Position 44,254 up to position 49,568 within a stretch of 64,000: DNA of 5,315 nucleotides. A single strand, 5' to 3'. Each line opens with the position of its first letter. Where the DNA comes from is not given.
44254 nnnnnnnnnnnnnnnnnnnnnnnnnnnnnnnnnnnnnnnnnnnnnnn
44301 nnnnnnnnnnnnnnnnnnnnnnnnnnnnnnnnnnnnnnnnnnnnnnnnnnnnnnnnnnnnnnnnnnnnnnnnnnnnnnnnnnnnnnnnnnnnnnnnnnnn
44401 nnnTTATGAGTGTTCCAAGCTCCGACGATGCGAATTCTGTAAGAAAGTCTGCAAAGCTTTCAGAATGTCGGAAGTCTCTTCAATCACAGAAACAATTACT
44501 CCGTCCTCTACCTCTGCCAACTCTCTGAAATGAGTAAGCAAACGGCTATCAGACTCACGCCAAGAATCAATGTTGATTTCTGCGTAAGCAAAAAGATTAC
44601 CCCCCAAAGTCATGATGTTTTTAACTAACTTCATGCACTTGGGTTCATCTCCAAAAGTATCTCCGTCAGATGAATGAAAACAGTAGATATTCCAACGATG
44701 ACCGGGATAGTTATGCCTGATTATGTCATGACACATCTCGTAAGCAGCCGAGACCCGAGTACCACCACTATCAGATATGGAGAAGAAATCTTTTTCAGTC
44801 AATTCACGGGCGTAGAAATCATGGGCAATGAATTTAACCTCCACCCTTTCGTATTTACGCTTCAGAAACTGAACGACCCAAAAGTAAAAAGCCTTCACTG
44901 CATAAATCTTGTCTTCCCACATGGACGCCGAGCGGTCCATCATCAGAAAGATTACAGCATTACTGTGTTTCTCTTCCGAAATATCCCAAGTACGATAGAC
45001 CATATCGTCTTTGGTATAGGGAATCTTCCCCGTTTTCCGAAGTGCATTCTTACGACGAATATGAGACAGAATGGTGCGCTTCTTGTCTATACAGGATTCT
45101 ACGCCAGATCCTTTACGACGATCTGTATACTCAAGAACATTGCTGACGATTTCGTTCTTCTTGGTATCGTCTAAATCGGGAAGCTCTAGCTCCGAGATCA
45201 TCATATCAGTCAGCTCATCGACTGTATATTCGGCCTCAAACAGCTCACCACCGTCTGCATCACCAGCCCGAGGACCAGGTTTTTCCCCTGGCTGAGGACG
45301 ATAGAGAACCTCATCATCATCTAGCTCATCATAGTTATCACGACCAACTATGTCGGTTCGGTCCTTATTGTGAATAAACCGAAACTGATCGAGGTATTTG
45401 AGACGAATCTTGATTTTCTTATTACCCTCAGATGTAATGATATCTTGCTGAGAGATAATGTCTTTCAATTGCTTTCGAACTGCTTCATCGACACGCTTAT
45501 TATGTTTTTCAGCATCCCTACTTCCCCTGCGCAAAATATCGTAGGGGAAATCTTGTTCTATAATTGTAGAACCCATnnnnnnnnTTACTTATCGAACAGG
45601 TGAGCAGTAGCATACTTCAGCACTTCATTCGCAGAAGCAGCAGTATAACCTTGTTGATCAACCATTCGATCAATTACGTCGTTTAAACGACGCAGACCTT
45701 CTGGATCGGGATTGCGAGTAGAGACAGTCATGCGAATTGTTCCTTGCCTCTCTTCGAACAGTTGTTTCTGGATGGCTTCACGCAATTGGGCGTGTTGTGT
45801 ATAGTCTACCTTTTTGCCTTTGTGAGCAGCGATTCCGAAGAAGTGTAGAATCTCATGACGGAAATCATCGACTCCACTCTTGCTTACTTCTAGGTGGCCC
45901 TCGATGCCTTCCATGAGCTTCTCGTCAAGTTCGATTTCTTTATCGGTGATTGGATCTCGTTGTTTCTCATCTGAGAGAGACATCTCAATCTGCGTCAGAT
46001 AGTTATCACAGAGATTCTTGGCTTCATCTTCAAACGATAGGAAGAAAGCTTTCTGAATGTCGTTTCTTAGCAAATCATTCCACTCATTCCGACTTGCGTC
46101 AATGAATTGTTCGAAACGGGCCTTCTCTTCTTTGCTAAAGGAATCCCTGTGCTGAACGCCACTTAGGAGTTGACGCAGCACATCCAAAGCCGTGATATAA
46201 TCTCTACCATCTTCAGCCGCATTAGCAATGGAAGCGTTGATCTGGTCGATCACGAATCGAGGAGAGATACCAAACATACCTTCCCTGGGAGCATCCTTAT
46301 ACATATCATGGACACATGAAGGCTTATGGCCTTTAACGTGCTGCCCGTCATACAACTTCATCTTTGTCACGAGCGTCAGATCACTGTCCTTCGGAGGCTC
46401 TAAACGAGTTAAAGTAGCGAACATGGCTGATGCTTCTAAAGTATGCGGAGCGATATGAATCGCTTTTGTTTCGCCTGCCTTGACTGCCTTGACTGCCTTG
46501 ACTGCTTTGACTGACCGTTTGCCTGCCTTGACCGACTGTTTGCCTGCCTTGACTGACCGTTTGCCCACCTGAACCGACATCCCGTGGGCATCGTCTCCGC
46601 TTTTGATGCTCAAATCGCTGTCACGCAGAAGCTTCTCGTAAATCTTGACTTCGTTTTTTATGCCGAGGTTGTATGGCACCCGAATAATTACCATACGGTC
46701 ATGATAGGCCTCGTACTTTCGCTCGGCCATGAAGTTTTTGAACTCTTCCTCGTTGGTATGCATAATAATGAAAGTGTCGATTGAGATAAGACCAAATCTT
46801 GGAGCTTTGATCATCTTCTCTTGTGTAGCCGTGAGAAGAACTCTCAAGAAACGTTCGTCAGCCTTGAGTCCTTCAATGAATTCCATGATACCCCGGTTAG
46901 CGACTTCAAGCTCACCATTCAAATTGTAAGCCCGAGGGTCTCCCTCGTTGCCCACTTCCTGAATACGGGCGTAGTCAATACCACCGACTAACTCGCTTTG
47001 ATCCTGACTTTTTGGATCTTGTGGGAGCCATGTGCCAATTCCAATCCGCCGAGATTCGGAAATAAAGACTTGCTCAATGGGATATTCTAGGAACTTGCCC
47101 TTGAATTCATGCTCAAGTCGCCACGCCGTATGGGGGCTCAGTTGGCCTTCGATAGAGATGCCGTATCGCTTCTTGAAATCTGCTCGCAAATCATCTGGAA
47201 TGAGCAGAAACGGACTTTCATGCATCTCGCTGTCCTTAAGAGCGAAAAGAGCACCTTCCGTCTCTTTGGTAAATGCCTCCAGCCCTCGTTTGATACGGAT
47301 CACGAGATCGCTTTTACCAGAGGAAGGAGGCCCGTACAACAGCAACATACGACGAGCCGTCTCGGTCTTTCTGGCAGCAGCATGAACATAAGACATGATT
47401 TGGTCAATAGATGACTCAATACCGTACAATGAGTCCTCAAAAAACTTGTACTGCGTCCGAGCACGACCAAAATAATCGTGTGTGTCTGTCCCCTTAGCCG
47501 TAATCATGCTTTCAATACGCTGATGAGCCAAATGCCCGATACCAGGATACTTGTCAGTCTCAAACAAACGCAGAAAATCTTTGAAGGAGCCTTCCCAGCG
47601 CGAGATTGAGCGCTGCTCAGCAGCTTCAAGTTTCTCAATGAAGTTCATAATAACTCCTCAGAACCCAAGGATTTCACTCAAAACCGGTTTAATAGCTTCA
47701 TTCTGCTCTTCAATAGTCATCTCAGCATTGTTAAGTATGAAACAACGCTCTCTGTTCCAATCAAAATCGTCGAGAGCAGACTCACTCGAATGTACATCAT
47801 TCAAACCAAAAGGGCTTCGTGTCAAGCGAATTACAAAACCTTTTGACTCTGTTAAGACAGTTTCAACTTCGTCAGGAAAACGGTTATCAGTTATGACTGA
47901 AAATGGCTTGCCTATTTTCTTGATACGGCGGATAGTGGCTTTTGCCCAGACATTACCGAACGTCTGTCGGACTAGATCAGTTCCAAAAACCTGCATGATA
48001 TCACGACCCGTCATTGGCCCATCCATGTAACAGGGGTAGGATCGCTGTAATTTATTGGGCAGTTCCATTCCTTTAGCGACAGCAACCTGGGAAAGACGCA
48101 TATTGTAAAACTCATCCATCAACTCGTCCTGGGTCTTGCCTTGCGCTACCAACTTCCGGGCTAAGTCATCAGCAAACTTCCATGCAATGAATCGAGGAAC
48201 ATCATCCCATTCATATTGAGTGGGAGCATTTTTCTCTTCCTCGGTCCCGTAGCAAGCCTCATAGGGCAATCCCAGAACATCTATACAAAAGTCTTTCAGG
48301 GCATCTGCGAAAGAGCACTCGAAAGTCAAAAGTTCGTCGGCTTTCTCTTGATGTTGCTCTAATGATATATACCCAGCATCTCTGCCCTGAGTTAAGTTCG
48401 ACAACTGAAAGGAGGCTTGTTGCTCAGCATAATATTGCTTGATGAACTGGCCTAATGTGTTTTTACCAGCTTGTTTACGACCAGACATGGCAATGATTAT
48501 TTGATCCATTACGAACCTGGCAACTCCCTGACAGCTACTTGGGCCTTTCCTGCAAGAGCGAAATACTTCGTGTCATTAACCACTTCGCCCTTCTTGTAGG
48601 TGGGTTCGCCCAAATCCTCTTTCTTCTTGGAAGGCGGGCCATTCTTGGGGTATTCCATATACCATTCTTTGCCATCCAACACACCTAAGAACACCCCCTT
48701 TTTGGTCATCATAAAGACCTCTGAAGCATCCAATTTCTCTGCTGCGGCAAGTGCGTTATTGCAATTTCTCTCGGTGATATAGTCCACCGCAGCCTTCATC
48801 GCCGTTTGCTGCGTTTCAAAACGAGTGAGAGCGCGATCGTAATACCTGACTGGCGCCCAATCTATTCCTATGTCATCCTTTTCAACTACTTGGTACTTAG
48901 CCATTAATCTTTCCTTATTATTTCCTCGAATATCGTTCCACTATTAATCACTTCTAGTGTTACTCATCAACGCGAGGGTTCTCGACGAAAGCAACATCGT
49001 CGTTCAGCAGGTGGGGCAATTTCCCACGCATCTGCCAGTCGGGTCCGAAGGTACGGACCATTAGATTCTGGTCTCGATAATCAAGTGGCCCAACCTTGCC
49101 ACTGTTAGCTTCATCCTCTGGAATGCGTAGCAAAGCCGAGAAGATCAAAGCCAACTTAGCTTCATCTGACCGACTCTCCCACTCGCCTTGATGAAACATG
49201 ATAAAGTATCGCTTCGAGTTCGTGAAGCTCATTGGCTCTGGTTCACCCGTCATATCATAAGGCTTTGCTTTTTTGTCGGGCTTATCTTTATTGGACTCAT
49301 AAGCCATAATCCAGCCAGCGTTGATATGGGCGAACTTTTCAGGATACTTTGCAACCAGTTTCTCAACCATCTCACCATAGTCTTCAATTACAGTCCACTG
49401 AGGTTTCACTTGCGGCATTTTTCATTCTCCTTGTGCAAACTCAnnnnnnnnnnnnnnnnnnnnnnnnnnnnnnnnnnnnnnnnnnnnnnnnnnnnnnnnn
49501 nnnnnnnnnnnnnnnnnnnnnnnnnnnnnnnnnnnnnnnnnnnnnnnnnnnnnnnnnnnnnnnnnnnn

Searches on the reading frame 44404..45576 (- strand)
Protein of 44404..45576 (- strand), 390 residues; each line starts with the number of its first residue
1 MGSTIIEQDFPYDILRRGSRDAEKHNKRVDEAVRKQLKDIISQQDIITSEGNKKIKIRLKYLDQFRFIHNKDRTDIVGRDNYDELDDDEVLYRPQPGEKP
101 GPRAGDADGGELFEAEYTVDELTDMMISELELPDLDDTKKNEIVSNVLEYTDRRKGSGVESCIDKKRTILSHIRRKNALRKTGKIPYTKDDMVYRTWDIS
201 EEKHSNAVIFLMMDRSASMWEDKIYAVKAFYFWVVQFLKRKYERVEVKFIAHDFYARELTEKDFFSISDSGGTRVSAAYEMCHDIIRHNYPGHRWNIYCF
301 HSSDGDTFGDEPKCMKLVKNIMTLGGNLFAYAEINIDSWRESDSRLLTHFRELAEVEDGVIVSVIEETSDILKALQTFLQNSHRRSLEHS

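Call 15: search_protein_families(library=pfam, proteins=[window:44404-45576:-], max_evalue=0.01)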
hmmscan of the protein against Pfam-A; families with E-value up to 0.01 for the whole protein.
window:44404-45576:- (390 aa): 1 family
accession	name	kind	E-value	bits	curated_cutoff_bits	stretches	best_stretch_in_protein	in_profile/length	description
PF04285.18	DUF444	-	1.4e-78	265.3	27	2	180-381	217-417/418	Protein of unknown function (DUF444)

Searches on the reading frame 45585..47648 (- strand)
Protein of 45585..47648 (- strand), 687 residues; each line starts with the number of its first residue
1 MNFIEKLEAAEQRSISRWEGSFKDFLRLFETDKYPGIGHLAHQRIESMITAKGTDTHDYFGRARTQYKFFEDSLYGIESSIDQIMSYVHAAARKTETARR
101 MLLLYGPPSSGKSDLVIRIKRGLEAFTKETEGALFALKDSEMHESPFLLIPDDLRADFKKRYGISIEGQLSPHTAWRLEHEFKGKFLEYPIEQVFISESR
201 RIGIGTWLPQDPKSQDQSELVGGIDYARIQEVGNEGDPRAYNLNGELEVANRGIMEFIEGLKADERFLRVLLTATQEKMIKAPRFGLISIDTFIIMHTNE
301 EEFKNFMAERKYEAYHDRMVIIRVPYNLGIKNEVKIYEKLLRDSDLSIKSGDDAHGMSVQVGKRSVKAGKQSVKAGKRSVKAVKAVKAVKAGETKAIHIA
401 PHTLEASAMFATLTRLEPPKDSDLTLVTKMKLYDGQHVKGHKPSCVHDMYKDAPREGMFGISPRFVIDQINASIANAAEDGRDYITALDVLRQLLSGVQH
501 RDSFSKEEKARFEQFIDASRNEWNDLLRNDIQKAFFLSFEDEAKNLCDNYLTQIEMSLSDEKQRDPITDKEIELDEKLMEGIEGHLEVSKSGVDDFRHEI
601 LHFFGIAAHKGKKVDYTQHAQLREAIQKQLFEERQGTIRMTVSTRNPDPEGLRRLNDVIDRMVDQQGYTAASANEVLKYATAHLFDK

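Call 15: search_protein_families(library=pfam, proteins=[window:45585-47648:-], max_evalue=0.01)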
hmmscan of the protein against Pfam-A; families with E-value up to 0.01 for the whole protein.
window:45585-47648:- (687 aa): 4 families
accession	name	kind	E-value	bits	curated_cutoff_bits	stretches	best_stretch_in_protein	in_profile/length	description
PF08298.17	AAA_PrkA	-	2.4e-99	333.2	25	2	21-347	2-330/358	PrkA AAA domain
PF06798.17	PrkA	-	1.5e-67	228.4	25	1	427-679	1-255/255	PrkA serine protein kinase C-terminal domain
PF13191.12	AAA_16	-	0.00096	20.1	32.6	1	74-122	2-47/167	AAA ATPase domain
PF17863.7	AAA_lid_2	-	0.0065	16.6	22.7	0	459-503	11-55/74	AAA lid domain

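Call 71: search_protein_families(library=padloc, proteins=[window:45585-47648:-], max_evalue=0.001)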
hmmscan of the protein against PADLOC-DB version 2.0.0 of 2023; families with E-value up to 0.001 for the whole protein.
window:45585-47648:- (687 aa): 0 families

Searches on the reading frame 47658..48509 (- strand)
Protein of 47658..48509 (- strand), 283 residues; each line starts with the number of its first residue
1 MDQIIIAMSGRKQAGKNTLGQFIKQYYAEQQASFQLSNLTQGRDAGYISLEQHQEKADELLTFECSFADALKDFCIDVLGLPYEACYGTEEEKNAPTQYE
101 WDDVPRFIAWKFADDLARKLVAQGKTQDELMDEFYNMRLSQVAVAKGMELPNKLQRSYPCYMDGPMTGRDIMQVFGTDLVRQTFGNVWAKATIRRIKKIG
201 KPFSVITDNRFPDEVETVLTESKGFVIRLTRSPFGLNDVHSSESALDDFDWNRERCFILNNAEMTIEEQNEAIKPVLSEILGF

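Call 15: search_protein_families(library=pfam, proteins=[window:47658-48509:-], max_evalue=0.01)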
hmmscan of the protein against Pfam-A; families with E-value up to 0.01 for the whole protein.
window:47658-48509:- (283 aa): 1 family
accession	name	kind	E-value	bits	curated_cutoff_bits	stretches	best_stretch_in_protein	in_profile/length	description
PF21448.3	DNMK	-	7.3e-10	39.3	27.1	1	165-263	127-225/232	Deoxynucleotide monophosphate kinase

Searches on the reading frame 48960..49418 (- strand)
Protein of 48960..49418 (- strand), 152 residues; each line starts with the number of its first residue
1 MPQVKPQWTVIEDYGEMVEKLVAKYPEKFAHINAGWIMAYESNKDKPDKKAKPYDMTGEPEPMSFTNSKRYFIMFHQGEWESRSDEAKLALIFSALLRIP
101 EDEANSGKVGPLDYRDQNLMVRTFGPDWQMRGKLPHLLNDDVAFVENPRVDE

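Call 15: search_protein_families(library=pfam, proteins=[window:48960-49418:-], max_evalue=0.01)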
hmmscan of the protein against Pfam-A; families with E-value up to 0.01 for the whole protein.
window:48960-49418:- (152 aa): 1 family
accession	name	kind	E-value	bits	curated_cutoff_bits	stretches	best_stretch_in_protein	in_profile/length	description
PF18894.6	PhageMetallopep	-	4.8e-08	33.6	23.7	1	8-128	3-126/134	Putative phage metallopeptidase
